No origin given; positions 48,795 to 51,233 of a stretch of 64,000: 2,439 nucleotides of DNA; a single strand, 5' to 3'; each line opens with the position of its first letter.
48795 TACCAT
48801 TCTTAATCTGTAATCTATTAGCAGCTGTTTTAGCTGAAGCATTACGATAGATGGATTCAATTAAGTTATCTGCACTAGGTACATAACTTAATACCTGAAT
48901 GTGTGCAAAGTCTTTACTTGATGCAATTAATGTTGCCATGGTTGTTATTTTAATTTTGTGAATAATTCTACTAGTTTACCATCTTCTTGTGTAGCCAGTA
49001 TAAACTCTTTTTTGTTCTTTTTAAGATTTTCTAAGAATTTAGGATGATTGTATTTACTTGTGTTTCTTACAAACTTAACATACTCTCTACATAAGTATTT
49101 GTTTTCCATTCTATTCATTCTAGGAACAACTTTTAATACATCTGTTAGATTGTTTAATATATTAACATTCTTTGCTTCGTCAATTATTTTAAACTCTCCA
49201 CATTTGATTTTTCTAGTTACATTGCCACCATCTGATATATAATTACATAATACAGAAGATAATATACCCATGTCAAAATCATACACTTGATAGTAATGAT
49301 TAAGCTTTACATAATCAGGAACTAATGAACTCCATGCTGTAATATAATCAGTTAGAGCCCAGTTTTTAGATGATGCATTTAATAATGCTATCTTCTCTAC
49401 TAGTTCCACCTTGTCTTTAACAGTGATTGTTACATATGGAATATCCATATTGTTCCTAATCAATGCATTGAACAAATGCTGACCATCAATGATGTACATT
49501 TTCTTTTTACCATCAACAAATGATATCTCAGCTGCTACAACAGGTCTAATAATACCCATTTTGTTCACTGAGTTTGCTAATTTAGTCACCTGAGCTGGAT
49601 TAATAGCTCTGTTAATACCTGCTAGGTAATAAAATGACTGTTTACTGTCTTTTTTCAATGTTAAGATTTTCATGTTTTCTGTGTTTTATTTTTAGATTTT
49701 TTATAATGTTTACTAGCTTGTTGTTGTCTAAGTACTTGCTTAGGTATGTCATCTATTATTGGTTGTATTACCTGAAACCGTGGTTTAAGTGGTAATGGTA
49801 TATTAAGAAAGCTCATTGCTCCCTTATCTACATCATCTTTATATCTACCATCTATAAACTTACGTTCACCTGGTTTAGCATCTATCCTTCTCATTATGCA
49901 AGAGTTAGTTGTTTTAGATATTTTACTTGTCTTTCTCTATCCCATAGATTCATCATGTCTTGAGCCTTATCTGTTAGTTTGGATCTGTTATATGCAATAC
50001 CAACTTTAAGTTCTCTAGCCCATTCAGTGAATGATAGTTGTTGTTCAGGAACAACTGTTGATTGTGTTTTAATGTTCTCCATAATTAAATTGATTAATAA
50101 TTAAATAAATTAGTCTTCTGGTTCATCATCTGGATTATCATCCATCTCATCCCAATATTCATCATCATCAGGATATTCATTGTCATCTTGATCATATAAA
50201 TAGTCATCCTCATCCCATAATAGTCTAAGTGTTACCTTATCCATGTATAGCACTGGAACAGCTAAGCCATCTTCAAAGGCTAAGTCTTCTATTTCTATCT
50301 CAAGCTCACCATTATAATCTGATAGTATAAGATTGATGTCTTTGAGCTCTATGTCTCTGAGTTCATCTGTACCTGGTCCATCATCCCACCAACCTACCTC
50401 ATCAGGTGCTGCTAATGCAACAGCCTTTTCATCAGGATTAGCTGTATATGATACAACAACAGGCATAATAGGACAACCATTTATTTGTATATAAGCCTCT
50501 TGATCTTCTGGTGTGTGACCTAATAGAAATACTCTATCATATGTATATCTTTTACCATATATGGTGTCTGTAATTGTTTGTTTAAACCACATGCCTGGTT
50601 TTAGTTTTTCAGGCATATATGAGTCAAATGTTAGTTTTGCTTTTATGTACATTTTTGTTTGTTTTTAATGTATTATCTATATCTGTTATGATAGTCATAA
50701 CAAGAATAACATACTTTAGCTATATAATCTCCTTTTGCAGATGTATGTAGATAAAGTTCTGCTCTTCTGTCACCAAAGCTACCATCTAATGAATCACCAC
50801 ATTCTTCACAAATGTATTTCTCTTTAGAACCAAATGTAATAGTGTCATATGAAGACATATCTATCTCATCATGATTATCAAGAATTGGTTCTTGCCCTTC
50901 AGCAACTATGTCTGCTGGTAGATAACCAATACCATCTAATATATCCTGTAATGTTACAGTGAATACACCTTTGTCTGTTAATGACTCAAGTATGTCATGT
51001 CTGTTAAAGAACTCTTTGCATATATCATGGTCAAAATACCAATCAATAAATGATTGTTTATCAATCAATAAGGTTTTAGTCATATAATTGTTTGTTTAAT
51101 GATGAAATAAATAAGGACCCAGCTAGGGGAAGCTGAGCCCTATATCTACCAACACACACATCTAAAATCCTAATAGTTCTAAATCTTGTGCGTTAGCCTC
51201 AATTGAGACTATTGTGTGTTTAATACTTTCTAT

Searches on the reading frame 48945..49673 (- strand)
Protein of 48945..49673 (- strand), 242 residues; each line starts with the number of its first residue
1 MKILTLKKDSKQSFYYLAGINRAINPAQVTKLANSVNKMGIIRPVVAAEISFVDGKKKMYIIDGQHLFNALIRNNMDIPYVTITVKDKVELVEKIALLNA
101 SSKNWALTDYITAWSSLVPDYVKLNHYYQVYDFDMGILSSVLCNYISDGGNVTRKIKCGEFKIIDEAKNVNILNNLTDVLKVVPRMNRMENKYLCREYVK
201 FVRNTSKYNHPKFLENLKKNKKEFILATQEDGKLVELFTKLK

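Call 46: search_protein_families(library=phrogs, proteins=[window:48945-49673:-], max_evalue=0.00001)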
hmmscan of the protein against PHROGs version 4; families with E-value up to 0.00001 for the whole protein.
window:48945-49673:- (242 aa): 1 family
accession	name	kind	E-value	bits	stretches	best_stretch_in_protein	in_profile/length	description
phrog_12305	-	DNA, RNA and nucleotide metabolism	5.1e-14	53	1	56-221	49-209/271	ParB-like partition protein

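Call 89: search_protein_families(library=pfam, proteins=[window:48945-49673:-], max_evalue=0.1)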
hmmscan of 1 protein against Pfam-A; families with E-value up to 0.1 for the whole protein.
window:48945-49673:- (242 aa): 3 families
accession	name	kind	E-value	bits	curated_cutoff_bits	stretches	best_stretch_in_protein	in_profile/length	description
PF08857.17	ParBc_2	-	0.00096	19.7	23.6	1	50-91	44-84/158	Putative ParB-like nuclease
PF02195.25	ParB_N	-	0.0026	18.2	26.3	1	24-90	22-85/95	ParB N-terminal domain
PF20188.4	DUF6551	-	0.011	15.6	26.8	1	21-80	7-62/242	Family of unknown function (DUF6551)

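Call 90: search_protein_families(library=ncbifam, proteins=[window:48945-49673:-], max_evalue=0.1)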
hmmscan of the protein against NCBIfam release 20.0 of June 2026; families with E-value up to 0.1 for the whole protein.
window:48945-49673:- (242 aa): 2 families
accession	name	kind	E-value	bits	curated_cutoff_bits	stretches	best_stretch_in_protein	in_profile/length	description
TIGR04285.1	nucleoid_noc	exception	0.0083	15.5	315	1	24-88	21-81/255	nucleoid occlusion protein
NF033588.1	transpos_ISC774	exception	0.025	14.1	200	0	15-97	79-161/195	IS6 family transposase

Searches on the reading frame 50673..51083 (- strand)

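Call 10: search_protein_families(library=phrogs, proteins=[window:50673-51083:-], max_evalue=0.01)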
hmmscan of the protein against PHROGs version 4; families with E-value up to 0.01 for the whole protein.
window:50673-51083:- (136 aa): 1 family
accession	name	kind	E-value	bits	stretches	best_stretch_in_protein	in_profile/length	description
phrog_27661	-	unknown function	0.0049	18.2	0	73-104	25-54/116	-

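Call 11: search_protein_families(library=pfam, proteins=[window:50673-51083:-], max_evalue=0.01)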
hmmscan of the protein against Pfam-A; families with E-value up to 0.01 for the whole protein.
window:50673-51083:- (136 aa): 0 families
